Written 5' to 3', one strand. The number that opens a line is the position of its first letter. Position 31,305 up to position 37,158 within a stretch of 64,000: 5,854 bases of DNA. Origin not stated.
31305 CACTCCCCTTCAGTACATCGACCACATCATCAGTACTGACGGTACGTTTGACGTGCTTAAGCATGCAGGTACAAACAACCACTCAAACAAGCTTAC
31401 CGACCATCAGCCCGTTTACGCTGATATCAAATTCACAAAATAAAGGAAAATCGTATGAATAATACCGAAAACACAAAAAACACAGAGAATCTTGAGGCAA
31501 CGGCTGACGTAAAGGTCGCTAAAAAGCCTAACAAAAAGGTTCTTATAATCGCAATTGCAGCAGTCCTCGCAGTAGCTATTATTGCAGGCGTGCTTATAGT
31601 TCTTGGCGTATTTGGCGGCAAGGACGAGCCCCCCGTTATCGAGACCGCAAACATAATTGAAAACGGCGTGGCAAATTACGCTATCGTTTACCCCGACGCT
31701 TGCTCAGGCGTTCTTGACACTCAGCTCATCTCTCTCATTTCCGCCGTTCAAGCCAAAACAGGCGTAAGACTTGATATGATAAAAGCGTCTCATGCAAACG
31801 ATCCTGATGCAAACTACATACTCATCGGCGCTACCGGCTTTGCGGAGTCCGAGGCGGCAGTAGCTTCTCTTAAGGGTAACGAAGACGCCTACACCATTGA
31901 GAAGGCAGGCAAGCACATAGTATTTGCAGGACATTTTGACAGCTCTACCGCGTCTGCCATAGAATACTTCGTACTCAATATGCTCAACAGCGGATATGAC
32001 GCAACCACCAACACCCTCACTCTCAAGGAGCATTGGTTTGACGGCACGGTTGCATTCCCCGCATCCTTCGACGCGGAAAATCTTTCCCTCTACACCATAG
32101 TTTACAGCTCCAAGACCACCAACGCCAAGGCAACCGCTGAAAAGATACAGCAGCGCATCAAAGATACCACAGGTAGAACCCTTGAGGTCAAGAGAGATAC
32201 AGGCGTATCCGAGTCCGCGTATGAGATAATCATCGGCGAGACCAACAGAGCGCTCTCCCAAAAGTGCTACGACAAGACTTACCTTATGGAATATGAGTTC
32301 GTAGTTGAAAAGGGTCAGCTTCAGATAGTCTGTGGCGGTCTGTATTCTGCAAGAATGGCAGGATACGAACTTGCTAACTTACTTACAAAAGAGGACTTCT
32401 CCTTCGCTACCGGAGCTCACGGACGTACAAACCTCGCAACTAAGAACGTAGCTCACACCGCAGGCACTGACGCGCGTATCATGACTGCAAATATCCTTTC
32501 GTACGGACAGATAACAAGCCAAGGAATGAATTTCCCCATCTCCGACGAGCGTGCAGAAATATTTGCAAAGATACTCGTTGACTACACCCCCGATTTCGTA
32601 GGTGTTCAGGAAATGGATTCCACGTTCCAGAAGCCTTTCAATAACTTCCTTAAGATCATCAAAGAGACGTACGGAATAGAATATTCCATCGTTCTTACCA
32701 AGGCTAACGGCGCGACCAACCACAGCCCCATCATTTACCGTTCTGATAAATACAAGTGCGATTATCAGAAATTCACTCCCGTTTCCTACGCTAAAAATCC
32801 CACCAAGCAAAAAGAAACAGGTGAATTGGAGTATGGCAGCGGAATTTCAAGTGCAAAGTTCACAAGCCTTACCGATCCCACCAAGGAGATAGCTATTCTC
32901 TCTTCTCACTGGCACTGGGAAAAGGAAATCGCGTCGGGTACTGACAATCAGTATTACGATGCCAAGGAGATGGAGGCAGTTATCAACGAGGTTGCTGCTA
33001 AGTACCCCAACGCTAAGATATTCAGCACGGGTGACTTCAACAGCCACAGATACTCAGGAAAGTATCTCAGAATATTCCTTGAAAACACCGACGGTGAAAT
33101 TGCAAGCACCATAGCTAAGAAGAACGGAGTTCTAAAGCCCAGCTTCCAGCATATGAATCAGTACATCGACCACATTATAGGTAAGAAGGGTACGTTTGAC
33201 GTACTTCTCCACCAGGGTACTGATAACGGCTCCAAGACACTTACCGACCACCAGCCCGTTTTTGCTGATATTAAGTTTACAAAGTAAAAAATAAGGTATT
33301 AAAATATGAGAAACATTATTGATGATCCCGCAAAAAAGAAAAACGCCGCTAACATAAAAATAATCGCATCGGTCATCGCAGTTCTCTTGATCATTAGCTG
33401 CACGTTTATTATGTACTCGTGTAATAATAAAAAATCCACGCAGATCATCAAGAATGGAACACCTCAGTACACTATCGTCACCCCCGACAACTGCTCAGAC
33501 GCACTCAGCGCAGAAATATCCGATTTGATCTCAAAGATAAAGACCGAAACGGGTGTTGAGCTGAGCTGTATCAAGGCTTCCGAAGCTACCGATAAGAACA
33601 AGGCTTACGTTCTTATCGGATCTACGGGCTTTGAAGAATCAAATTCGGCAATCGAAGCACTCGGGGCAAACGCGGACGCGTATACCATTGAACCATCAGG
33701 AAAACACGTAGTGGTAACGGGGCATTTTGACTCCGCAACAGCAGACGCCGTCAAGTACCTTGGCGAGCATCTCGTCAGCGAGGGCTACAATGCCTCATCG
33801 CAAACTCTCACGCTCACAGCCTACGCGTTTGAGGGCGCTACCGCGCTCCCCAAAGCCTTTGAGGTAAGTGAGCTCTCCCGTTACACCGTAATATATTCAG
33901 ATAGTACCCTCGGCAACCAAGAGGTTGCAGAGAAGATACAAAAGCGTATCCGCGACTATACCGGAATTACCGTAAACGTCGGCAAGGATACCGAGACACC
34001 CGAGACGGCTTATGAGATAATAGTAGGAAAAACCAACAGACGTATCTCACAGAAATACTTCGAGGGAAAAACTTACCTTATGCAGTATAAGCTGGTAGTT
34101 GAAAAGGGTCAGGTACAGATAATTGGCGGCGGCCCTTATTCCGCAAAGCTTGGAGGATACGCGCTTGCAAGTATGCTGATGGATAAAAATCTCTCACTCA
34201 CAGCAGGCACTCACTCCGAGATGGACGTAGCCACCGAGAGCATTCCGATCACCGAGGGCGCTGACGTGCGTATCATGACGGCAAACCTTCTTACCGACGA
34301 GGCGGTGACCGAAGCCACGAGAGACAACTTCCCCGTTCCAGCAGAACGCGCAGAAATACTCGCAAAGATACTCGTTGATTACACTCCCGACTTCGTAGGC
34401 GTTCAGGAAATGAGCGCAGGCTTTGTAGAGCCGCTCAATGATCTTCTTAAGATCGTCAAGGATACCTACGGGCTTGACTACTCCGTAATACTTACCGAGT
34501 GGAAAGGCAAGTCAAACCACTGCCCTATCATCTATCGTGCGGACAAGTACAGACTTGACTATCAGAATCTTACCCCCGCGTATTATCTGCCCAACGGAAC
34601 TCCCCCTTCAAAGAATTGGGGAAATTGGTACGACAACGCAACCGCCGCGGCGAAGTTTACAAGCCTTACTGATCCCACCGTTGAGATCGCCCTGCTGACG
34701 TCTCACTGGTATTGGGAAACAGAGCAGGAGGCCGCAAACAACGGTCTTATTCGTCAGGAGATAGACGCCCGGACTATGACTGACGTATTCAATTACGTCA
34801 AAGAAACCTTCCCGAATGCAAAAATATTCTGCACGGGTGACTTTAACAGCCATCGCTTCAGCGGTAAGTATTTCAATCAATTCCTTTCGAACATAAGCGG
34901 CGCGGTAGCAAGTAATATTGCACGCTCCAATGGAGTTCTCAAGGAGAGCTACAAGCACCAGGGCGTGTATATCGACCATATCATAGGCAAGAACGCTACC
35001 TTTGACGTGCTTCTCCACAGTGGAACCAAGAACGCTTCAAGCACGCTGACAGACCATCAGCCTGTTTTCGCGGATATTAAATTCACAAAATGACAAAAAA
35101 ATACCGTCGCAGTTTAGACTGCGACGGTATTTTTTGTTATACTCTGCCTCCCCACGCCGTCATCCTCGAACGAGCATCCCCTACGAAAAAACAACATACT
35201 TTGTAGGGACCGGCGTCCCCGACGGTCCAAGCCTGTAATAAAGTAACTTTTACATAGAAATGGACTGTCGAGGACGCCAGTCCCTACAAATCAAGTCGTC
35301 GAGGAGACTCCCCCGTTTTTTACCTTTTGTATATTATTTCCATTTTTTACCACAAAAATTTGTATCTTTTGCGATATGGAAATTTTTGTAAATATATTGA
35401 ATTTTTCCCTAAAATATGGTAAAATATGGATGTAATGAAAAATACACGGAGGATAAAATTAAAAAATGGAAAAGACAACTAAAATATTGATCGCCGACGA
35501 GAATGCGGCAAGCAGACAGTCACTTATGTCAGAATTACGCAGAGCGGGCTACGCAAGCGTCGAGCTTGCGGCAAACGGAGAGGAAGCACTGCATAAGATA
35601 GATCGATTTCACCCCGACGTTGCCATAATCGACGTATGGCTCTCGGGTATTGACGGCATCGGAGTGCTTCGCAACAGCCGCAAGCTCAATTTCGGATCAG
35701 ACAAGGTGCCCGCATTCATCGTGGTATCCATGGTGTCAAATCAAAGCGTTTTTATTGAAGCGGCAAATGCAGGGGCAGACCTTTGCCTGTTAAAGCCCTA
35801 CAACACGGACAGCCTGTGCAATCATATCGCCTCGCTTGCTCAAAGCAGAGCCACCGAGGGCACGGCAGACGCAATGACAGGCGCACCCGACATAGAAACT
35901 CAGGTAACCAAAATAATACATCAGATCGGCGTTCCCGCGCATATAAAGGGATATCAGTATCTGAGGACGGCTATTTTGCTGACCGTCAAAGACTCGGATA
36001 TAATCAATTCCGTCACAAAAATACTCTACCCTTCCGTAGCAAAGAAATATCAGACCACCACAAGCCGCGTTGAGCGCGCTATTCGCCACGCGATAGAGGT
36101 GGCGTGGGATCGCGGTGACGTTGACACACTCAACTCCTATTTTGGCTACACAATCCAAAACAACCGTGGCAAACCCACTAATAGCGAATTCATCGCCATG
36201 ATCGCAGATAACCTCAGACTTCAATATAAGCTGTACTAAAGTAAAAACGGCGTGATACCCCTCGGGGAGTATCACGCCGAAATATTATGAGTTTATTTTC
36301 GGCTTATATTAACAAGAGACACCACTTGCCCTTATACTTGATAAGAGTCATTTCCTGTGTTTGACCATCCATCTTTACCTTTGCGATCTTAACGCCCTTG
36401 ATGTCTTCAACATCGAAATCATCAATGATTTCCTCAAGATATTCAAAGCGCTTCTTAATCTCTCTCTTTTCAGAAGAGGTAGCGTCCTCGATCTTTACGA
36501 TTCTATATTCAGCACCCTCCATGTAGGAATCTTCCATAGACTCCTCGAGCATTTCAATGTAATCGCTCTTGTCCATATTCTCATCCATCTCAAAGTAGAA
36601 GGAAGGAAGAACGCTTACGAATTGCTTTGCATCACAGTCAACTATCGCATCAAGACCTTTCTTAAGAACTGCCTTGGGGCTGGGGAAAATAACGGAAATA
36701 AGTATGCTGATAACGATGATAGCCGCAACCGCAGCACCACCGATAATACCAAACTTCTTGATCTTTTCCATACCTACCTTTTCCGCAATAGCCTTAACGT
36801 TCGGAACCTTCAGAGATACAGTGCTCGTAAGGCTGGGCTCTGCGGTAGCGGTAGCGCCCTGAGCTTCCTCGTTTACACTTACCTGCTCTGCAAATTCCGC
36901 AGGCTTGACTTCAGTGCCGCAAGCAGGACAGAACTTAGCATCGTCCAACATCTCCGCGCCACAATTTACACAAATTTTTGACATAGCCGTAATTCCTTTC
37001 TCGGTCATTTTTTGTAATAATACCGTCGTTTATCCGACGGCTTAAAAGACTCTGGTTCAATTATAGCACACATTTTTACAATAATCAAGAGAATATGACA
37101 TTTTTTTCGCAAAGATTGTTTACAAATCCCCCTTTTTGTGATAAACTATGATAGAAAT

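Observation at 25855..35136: Single operon: orphan galT, an alpha/beta hydrolase and four tandem paralogues of an undescribed domain architecture (duplicated alpha/beta modules fused to an EEP phosphoesterase)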

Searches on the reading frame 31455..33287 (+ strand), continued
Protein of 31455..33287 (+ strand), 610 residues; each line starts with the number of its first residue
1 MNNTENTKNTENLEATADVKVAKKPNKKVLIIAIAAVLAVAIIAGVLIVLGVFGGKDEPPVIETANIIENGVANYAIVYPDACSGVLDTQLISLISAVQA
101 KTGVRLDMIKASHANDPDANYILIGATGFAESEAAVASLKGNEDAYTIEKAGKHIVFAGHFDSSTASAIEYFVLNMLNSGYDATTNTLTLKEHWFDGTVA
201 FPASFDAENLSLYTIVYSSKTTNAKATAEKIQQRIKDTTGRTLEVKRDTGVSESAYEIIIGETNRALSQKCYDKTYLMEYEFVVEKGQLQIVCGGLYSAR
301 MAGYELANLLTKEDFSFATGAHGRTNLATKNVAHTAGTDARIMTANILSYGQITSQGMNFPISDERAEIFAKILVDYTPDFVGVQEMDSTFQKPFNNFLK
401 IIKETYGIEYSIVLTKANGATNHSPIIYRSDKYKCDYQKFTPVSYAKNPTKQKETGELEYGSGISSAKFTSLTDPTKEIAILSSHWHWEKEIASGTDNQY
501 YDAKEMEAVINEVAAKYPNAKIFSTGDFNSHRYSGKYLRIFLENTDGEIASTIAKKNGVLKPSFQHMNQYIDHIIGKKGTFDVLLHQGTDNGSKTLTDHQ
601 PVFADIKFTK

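Call 74: search_protein_families(library=pfam, proteins=[L008:6057-7163:+, L020:12319-13290:+, L011:6095-7147:+, L011:7167-8327:+], max_evalue=0.001)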
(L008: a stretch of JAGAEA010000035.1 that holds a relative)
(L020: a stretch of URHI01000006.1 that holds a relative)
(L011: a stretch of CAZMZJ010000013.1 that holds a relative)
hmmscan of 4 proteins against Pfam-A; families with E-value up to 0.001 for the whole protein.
L008:6057-7163:+ (368 aa): 1 family
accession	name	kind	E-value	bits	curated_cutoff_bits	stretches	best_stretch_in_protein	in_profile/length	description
PF01636.29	APH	-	3.9e-19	69.8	23.2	1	22-261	2-220/239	Phosphotransferase enzyme family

L020:12319-13290:+ (323 aa): 0 families

L011:6095-7147:+ (350 aa): 1 family
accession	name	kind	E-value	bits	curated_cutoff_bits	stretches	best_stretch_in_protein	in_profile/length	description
PF00596.27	Aldolase_II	-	2e-20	73.9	22.2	1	7-187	3-165/183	Class II Aldolase and Adducin N-terminal domain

L011:7167-8327:+ (386 aa): 1 family
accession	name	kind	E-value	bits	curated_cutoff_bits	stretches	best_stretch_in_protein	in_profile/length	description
PF02811.25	PHP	-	0.00034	21.4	26.4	0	42-108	3-70/164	PHP domain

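Call 75: search_solved_structures(query=L008:6057-7163:+, max_evalue=0.01)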
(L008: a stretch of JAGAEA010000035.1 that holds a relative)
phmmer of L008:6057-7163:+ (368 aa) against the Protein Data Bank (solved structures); distinct sequences matched with E-value up to 0.01: 3.
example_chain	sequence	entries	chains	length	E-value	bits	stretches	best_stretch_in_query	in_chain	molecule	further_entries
4wh1_A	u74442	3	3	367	2.2e-105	356.1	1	22-361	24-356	N-acetylhexosamine 1-kinase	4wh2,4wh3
4ocj_A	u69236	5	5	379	4.6e-105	355.1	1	22-359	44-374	N-acetylhexosamine 1-phosphate kinase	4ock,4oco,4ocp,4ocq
4ocu_A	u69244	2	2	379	1.9e-102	346.5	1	19-359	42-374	N-acetylhexosamine 1-phosphate kinase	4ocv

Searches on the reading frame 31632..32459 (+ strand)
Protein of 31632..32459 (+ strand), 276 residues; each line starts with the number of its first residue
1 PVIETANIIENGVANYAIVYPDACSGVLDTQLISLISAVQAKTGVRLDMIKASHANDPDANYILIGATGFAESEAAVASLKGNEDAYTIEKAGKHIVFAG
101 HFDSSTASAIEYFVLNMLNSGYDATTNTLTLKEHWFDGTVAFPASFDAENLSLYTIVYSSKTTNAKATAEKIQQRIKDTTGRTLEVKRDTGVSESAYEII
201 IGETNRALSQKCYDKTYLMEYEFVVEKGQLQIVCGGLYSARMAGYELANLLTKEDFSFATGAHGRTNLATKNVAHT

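Call 39: predict_structure(alignment_id=A3)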
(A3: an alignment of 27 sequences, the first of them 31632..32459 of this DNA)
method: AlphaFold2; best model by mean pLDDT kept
length: 276 residues; sequences in the alignment: 27
mean_pLDDT: 92.9   pTM: 0.82
mean pLDDT of the five models: 92.9, 92.3, 91.8, 91.7, 91.4
residues with pLDDT >= 90: 230; 70-90: 37; 50-70: 6; < 50: 3
segments of 3 or more residues with pLDDT < 50: none
pLDDT, mean of each block of 10 residues (from residue 1): 81 98 91 98 98 93 95 95 94 96 95 97 98 94 92 96 95 98 95 92 91 86 96 94 96 91 89 52
secondary structure, 60 per line:
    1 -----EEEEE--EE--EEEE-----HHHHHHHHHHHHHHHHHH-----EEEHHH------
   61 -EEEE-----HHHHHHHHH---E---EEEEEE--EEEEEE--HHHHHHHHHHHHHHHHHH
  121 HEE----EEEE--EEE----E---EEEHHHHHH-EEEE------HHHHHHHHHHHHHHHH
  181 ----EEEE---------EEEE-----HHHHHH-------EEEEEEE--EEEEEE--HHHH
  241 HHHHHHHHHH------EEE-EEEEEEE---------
elements in order: E6-10 E17-20 H26-43 E49-51 E62-65 H71-79 E87-92 E95-100 H103-121 E128-131 E134-136 E145-147 H148-153 E155-158 H165-180 E185-188 E198-201 H207-212 E220-226 E229-234 H237-250 E257-259 E261-267

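Call 41: fold_search(model_id=the predicted structure, library=pdb)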
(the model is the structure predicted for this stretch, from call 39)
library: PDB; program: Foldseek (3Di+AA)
matches with E <= 10: 1183; with E <= 0.001: 30
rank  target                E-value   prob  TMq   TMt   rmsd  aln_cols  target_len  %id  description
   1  4c90_A                8.1e-06  1.00  0.39  0.14  12.6       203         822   14  Evidence that GH115 alpha-glucuronidase activity is dependent on conformational flexibility (released 2013-11-13)
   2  6pv4_D                2.0e-05  1.00  0.34  0.17  13.4       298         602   10  Structure of CpGH84A (released 2019-09-11)
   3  6pv4_C                2.0e-05  1.00  0.33  0.17  13.5       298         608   11  Structure of CpGH84A (released 2019-09-11)
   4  4c90_B                2.1e-05  1.00  0.39  0.14  12.3       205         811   14  Evidence that GH115 alpha-glucuronidase activity is dependent on conformational flexibility (released 2013-11-13)
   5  4c91_A                2.9e-05  1.00  0.39  0.14  12.3       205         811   15  Evidence that GH115 alpha-glucuronidase activity is dependent on conformational flexibility (released 2013-11-13)
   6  7pxq                  3.2e-05  1.00  0.38  0.14  12.2       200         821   13  GH115 alpha-1,2-glucuronidase D303A (released 2022-01-19)
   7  8pxt_B                4.3e-05  1.00  0.31  0.15  13.8       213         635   14  Targeting extended blood antigens by Akkermansia muciniphila enzymes unveils a missing link for generating universal d (released 2024-02-28)
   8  4c91_B                7.4e-05  1.00  0.39  0.14  12.4       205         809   14  Evidence that GH115 alpha-glucuronidase activity is dependent on conformational flexibility (released 2013-11-13)
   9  8pxv_B                1.2e-04  1.00  0.31  0.15  13.5       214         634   15  Targeting extended blood antigens by Akkermansia muciniphila enzymes unveils a missing link for generating universal d (released 2024-02-28)
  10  2cbi_A                1.2e-04  1.00  0.31  0.16  13.8       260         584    9  Structure of the Clostridium perfringens NagJ family 84 glycoside hydrolase, a homologue of human O-GlcNAcase (released 2006-02-13)
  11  8pxv_C                1.3e-04  1.00  0.31  0.15  13.5       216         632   14  Targeting extended blood antigens by Akkermansia muciniphila enzymes unveils a missing link for generating universal d (released 2024-02-28)
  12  2cbj_A                2.2e-04  1.00  0.31  0.16  14.7       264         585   11  Structure of the Clostridium perfringens NagJ family 84 glycoside hydrolase, a homologue of human O-GlcNAcase in compl (released 2006-02-13)
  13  8pxu_B                2.4e-04  1.00  0.32  0.16  13.3       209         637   14  Targeting extended blood antigens by Akkermansia muciniphila enzymes unveils a missing link for generating universal d (released 2024-02-28)
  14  8pxu_C                2.6e-04  1.00  0.31  0.15  13.4       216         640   15  Targeting extended blood antigens by Akkermansia muciniphila enzymes unveils a missing link for generating universal d (released 2024-02-28)
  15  6rhe_A                2.6e-04  1.00  0.30  0.16  14.3       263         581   10  CpOGA D298N in complex with hOGA-derived S-GlcNAc peptide (released 2019-12-25)
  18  6pv4_A                3.3e-04  0.99  0.33  0.17  13.6       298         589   11  Structure of CpGH84A (released 2019-09-11)
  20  9fsa                  3.7e-04  1.00  0.32  0.60   3.7       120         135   14  Cell wall anchoring domain of the surface layer protein of Methanococcus voltae (aa 24-75; 484-576) (released 2024-08-28)
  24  8pxt_C                5.3e-04  1.00  0.31  0.15  13.6       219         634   15  Targeting extended blood antigens by Akkermansia muciniphila enzymes unveils a missing link for generating universal d (released 2024-02-28)
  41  8pxt_A                2.2e-03  0.99  0.30  0.15  13.2       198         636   15  Targeting extended blood antigens by Akkermansia muciniphila enzymes unveils a missing link for generating universal d (released 2024-02-28)
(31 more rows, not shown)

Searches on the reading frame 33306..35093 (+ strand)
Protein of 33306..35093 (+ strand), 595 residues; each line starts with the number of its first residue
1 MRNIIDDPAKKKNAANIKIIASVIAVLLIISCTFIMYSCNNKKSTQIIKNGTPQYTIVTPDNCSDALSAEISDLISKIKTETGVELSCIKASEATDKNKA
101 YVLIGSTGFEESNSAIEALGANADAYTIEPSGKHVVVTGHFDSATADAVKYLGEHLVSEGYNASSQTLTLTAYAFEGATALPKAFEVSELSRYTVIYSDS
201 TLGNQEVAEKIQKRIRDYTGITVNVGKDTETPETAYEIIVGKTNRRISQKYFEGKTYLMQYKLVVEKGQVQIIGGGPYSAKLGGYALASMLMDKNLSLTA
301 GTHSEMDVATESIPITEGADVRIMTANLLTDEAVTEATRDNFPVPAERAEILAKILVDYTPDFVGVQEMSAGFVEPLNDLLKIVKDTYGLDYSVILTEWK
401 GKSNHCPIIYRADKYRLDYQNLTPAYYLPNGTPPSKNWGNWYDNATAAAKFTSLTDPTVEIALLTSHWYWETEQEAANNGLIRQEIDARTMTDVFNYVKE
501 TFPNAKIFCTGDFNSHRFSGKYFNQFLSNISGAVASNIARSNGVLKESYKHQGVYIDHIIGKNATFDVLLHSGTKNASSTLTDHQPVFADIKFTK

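Call 3: search_protein_families(library=pfam, proteins=[window:33306-35093:+], max_evalue=0.1)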
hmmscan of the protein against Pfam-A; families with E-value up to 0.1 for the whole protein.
window:33306-35093:+ (595 aa): 2 families
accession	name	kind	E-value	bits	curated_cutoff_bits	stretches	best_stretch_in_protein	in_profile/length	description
PF03372.29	Exo_endo_phos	-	0.0013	19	24.5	1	325-563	2-204/225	Endonuclease/Exonuclease/phosphatase family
PF02439.20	Adeno_E3_CR2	-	0.014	15.6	36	1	17-44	6-33/38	Adenovirus E3 region protein CR2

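Call 4: search_protein_families(library=ncbifam, proteins=[window:33306-35093:+], max_evalue=0.1)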
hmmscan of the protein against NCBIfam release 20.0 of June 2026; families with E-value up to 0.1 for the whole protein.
window:33306-35093:+ (595 aa): 1 family
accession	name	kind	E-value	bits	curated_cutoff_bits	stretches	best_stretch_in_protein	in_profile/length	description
NF045851.1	mem_nucl_MnuA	subfamily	3.3e-06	27.3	185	1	348-536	20-227/317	MnuA family membrane nuclease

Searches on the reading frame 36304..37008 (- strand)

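Call 74: search_protein_families(library=pfam, proteins=[window:36304-37008:-], max_evalue=0.001)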
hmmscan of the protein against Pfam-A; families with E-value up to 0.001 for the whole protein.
window:36304-37008:- (234 aa): 3 families
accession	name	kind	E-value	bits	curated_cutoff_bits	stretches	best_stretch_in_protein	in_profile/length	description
PF13240.11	Zn_Ribbon_1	-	9.8e-10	38.4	25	1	13-34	2-23/23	zinc-ribbon domain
PF12773.13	DZR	-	9.6e-06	26.1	27.3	1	13-35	1-23/45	Double zinc ribbon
PF13248.11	Zn_ribbon_3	-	3e-05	23.8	27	1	12-32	4-24/26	zinc-ribbon domain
